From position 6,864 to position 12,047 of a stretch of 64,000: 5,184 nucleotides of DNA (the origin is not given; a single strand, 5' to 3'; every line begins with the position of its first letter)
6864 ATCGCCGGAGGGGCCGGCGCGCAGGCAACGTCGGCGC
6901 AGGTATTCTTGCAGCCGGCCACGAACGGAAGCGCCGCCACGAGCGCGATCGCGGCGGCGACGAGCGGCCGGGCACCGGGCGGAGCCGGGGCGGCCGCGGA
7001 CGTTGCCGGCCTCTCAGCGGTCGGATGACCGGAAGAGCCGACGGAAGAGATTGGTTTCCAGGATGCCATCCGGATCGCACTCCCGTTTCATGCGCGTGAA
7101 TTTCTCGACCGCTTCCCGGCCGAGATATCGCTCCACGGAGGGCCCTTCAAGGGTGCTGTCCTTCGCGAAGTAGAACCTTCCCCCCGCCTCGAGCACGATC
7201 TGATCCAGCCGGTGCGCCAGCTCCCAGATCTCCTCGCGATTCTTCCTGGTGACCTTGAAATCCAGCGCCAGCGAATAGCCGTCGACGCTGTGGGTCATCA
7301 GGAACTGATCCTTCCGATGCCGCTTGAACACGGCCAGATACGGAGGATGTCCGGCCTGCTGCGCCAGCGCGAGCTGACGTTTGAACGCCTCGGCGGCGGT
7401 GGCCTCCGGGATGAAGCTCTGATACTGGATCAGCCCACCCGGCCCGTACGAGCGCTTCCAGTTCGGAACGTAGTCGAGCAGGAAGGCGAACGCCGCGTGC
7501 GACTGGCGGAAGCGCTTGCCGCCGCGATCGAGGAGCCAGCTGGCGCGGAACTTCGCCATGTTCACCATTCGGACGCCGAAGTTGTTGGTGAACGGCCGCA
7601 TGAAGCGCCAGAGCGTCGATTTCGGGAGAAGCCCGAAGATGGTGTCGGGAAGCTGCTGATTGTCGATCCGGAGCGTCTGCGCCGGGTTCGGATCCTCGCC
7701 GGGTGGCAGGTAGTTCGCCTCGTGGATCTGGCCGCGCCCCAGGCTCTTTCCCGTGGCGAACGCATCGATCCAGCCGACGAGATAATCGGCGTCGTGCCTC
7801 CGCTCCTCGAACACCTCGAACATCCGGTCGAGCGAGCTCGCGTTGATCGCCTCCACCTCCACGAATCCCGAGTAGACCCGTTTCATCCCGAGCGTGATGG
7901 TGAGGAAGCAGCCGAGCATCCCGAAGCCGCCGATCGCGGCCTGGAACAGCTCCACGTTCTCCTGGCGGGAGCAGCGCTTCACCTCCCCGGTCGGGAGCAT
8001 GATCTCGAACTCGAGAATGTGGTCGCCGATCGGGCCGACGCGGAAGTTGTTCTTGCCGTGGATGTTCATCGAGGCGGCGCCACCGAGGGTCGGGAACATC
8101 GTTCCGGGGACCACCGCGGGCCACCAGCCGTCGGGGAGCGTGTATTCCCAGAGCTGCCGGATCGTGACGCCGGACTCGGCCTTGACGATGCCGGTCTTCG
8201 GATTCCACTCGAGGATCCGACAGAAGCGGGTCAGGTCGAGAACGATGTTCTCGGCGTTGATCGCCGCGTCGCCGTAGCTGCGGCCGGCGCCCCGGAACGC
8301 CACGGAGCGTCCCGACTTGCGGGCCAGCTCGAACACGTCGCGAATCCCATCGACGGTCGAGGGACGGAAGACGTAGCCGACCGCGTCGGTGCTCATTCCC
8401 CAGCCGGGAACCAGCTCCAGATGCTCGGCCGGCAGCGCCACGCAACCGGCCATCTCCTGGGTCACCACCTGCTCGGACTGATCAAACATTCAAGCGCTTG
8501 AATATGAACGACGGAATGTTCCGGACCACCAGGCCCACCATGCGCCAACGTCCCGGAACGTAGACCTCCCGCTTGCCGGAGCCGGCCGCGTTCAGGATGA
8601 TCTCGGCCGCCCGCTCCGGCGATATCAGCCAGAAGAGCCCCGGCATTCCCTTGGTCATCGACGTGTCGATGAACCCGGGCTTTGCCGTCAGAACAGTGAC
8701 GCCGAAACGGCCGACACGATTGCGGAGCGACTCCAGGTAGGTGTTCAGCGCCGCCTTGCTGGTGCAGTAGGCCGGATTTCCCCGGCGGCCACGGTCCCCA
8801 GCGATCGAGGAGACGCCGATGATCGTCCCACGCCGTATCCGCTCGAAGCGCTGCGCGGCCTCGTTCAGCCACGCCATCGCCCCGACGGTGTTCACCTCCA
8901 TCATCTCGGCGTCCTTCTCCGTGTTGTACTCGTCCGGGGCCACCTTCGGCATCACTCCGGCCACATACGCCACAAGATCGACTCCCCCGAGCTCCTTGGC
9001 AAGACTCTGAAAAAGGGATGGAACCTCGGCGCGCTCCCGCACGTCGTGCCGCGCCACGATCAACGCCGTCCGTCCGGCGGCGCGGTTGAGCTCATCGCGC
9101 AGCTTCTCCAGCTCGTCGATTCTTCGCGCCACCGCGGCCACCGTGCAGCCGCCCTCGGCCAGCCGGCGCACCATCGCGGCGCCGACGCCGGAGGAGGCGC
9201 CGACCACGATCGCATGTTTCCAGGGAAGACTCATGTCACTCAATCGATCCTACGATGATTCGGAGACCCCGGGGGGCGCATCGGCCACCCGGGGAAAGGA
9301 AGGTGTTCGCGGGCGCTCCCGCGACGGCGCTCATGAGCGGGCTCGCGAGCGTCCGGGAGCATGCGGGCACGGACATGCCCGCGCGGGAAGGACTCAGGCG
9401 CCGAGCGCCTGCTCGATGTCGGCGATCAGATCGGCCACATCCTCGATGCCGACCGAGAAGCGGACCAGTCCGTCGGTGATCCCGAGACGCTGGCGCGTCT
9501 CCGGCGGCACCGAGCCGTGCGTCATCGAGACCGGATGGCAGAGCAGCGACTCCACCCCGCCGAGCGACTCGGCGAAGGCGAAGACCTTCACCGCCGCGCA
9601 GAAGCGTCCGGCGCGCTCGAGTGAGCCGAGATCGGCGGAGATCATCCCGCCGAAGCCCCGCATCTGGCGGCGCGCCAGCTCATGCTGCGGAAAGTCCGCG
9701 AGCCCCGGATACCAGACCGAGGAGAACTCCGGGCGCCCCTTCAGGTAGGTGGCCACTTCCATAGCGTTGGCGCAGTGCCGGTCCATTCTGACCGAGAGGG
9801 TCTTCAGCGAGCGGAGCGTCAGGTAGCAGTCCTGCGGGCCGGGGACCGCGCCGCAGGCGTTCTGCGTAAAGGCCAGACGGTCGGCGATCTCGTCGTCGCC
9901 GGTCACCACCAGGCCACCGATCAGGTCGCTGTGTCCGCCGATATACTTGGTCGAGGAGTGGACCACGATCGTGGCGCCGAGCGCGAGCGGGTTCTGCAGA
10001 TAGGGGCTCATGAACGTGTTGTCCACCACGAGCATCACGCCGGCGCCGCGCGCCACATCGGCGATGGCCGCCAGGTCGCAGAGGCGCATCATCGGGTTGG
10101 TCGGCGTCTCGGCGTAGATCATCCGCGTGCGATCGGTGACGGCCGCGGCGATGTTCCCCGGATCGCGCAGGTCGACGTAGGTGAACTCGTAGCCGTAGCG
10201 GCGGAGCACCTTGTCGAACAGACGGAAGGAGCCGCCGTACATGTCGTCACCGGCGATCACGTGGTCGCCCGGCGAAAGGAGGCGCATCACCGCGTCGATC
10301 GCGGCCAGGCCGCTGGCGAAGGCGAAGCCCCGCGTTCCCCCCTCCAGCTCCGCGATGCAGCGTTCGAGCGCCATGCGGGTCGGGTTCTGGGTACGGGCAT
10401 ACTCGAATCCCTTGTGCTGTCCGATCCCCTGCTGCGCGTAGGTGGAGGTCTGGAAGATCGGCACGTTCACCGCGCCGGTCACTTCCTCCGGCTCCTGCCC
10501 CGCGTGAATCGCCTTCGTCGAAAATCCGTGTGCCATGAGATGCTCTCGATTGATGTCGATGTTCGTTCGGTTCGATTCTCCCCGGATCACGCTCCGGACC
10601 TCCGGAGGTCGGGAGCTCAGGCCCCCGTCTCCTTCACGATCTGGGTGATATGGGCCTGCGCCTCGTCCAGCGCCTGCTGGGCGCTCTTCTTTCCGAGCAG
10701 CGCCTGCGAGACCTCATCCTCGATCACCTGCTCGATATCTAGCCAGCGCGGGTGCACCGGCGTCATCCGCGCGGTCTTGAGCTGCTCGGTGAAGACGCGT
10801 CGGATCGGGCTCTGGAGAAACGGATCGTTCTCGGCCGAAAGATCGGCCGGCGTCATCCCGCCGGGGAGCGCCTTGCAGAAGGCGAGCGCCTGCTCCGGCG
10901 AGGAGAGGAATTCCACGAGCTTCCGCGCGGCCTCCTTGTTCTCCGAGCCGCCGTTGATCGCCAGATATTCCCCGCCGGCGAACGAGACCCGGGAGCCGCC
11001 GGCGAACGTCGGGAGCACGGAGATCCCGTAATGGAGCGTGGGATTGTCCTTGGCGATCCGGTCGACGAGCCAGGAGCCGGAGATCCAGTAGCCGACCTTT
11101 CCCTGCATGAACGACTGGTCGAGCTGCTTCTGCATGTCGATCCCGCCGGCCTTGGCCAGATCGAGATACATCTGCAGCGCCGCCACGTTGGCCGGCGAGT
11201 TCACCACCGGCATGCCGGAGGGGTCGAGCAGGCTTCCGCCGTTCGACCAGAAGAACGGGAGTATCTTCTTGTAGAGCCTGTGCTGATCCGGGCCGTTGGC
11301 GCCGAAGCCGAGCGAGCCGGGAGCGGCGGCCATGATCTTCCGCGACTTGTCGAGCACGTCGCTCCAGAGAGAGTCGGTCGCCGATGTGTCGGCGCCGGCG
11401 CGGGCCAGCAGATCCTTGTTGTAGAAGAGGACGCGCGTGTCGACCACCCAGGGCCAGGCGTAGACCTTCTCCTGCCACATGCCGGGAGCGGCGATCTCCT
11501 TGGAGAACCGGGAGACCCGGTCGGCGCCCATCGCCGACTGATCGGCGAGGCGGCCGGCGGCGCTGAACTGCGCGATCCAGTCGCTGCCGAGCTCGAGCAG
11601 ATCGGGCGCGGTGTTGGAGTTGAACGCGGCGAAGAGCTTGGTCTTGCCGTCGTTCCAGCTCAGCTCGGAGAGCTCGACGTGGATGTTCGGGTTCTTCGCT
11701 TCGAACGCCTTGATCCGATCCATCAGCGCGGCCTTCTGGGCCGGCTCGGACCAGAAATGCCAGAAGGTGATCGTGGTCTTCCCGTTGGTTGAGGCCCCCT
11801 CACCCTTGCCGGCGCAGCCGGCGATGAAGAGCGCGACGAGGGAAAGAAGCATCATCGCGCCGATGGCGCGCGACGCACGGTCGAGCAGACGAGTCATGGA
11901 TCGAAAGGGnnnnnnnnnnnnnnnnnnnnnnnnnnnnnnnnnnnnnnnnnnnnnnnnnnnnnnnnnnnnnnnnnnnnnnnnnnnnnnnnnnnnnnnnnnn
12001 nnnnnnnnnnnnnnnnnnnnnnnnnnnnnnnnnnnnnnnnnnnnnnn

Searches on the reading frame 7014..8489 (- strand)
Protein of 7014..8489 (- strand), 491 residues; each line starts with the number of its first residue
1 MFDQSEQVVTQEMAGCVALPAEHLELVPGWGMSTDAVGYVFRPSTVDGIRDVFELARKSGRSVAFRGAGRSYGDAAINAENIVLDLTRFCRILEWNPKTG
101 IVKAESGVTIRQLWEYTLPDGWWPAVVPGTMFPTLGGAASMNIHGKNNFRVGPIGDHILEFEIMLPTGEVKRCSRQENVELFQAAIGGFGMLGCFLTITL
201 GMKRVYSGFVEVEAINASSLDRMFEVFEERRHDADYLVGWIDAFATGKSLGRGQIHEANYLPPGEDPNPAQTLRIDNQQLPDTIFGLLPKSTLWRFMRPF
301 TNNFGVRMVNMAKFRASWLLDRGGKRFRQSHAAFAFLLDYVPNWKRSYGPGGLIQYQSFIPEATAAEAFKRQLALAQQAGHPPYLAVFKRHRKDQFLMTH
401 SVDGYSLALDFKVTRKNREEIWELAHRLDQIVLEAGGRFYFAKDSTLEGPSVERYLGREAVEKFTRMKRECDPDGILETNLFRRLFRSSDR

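Call 56: search_protein_families(library=pfam, proteins=[window:7014-8489:-], max_evalue=0.00001)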
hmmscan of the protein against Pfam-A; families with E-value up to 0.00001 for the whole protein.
window:7014-8489:- (491 aa): 1 family
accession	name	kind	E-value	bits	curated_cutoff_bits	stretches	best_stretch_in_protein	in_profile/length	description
PF01565.28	FAD_binding_4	-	1.8e-31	109.1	26.4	1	39-174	3-139/139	FAD binding domain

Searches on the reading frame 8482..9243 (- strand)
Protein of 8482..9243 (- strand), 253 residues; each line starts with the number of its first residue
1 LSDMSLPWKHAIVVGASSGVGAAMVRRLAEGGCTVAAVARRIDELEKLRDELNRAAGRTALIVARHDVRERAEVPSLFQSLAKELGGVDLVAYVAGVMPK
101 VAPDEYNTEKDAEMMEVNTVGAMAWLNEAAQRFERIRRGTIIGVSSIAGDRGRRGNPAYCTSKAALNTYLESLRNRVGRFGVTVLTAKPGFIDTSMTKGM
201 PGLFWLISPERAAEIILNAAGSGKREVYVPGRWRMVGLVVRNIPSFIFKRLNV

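Call 56: search_protein_families(library=pfam, proteins=[window:8482-9243:-], max_evalue=0.00001)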
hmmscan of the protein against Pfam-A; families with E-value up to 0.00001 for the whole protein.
window:8482-9243:- (253 aa): 3 families
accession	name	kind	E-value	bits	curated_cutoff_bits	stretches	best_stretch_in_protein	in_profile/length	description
PF00106.31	adh_short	-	8.4e-42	143.3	26.6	1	9-198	1-188/195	short chain dehydrogenase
PF13561.12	adh_short_C2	-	1e-28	101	27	1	15-202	1-186/236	Enoyl-(Acyl carrier protein) reductase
PF08659.16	KR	-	9.9e-10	39.1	22.6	1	12-175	4-165/180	KR domain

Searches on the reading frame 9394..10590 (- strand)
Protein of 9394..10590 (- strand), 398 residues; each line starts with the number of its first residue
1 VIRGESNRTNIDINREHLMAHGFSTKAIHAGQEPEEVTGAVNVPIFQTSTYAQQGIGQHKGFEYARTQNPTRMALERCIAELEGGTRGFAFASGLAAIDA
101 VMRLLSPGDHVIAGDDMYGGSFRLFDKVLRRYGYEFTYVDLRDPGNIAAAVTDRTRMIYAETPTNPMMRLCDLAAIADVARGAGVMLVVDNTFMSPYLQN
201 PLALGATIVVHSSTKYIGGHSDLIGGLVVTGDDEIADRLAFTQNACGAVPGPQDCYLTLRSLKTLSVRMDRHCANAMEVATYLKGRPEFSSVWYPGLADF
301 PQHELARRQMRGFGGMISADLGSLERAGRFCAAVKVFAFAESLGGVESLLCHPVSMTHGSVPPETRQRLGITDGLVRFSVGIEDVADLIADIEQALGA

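Call 56: search_protein_families(library=pfam, proteins=[window:9394-10590:-], max_evalue=0.00001)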
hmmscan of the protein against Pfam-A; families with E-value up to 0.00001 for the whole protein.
window:9394-10590:- (398 aa): 2 families
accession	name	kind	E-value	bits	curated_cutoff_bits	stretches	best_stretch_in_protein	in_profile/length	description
PF01053.26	Cys_Met_Meta_PP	-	4.3e-149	496.6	27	1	24-396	1-380/381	Cys/Met metabolism PLP-dependent enzyme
PF01041.23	DegT_DnrJ_EryC1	-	1.5e-06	28.1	19.8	1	69-245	23-201/360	DegT/DnrJ/EryC1/StrS aminotransferase family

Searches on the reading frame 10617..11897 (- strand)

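Call 56: search_protein_families(library=pfam, proteins=[window:10617-11897:-], max_evalue=0.00001)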
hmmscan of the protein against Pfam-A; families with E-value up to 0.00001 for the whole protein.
window:10617-11897:- (426 aa): 2 families
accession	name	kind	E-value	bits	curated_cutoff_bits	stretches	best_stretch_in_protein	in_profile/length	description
PF01547.30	SBP_bac_1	-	1.6e-41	143.7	26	1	53-337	5-306/307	Bacterial extracellular solute-binding protein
PF13416.11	SBP_bac_8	-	5.4e-31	108.9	27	1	61-362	2-272/279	Bacterial extracellular solute-binding protein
